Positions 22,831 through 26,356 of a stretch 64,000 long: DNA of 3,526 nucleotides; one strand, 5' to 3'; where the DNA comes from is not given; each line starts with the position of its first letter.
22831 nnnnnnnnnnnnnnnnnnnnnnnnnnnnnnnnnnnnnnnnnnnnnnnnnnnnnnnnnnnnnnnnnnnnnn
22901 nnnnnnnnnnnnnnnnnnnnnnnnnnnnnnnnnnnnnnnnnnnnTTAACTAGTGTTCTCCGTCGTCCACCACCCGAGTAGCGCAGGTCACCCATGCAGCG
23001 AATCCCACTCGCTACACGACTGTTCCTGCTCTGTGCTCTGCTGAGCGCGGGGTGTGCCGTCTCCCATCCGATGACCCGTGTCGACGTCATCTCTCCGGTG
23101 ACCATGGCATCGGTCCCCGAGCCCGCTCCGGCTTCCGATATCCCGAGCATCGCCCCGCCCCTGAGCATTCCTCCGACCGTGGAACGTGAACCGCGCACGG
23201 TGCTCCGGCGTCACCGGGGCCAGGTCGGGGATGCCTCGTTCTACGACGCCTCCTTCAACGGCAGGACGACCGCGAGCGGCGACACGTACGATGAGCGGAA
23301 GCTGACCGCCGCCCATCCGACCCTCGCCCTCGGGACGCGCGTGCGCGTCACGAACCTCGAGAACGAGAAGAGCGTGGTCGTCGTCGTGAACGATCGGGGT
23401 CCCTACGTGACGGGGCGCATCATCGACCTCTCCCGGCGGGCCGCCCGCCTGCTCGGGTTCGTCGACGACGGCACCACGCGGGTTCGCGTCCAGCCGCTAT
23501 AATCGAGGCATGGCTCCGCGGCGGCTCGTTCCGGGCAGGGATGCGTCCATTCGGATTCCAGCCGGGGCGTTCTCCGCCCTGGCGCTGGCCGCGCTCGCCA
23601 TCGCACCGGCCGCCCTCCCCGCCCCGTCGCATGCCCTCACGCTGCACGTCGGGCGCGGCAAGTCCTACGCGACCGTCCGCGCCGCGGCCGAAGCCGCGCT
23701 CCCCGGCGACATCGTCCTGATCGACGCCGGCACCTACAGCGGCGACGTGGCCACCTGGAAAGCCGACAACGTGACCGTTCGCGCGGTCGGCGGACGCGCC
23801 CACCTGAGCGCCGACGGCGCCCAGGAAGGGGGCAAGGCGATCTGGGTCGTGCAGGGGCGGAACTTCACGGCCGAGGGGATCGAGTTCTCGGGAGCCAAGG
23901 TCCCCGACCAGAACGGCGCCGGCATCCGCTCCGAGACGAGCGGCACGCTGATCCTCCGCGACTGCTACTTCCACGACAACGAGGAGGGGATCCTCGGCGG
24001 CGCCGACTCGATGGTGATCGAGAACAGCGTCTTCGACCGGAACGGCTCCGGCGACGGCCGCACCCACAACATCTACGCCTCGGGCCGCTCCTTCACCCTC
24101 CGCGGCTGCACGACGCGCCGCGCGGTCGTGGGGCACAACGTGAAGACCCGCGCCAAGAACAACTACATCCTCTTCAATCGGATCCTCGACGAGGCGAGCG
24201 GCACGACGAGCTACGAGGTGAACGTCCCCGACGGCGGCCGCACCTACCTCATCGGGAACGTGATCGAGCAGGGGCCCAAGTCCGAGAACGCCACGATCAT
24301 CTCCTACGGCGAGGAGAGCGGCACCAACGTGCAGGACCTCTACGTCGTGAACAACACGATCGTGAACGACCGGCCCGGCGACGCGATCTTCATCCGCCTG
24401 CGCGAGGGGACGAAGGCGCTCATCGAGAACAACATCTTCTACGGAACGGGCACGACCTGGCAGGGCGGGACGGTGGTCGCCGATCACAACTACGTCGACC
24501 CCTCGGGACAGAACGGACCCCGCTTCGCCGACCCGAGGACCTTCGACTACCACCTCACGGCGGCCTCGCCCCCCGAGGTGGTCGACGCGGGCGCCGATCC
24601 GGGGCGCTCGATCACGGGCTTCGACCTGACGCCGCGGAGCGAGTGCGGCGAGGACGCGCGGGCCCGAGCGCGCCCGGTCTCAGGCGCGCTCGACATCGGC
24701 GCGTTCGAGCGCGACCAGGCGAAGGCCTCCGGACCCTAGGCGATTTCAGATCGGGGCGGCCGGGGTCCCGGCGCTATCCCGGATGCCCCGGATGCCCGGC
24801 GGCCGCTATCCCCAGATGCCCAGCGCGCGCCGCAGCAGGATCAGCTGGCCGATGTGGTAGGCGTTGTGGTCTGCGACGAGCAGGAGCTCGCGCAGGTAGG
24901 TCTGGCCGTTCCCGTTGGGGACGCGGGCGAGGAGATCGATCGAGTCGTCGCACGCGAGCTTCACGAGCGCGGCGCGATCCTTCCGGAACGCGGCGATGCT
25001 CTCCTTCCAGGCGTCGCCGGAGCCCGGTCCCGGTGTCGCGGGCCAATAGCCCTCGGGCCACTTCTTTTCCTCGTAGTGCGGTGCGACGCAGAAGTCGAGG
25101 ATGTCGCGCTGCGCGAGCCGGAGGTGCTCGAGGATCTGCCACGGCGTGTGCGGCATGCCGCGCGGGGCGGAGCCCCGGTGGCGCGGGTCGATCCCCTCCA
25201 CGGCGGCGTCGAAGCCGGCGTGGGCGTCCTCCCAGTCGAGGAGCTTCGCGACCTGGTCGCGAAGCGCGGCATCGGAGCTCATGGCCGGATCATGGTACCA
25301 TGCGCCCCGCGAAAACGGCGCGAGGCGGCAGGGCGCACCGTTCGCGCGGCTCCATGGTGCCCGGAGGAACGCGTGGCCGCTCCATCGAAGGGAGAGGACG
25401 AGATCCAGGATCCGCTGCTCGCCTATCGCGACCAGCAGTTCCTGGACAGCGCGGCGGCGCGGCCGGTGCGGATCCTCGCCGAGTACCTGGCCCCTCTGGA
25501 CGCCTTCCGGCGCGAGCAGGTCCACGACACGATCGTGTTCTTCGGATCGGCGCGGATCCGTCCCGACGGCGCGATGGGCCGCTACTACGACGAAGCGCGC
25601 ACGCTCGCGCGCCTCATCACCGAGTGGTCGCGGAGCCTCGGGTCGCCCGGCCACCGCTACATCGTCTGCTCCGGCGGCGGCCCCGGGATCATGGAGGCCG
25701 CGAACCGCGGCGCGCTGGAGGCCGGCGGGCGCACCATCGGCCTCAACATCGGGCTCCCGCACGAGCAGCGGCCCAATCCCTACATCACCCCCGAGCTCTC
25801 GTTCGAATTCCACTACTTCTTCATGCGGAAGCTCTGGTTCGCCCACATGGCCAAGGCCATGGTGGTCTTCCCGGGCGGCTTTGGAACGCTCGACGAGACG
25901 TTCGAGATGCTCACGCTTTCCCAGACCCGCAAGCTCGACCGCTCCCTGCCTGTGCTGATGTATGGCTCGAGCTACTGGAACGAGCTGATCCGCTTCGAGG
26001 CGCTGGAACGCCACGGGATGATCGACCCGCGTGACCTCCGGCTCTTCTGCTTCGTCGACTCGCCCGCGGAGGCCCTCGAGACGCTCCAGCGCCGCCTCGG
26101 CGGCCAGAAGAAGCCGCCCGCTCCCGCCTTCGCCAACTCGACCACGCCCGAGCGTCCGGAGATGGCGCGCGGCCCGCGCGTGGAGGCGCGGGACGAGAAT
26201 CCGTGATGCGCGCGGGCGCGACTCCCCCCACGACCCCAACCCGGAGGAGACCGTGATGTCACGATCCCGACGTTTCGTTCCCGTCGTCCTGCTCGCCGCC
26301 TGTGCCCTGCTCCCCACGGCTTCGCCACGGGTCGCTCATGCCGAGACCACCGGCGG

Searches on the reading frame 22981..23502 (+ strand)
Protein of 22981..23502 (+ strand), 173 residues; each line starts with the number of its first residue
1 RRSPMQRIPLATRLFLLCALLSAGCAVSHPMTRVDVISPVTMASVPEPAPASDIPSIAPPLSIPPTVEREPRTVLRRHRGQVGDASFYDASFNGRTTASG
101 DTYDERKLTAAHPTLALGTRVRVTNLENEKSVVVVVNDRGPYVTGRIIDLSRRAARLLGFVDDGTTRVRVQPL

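Call 18: search_protein_families(library=pfam, proteins=[window:22981-23502:+], max_evalue=0.0001)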
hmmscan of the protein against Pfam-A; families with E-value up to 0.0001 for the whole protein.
window:22981-23502:+ (173 aa): 1 family
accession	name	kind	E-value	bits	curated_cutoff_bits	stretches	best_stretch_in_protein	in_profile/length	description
PF03330.24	DPBB_1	-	1.5e-23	83.2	28.8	1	82-170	3-83/83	Lytic transglycolase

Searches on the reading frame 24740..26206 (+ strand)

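Call 18: search_protein_families(library=pfam, proteins=[window:24740-26206:+], max_evalue=0.0001)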
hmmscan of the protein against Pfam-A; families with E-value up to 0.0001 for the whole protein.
window:24740-26206:+ (488 aa): 2 families
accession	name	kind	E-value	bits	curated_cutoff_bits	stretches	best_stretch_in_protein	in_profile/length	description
PF03641.19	Lysine_decarbox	-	2.2e-30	105.9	27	1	318-448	1-130/131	Possible lysine decarboxylase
PF18306.6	LDcluster4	-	4.6e-09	36.5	26.3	1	305-388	31-111/151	SLOG cluster4 family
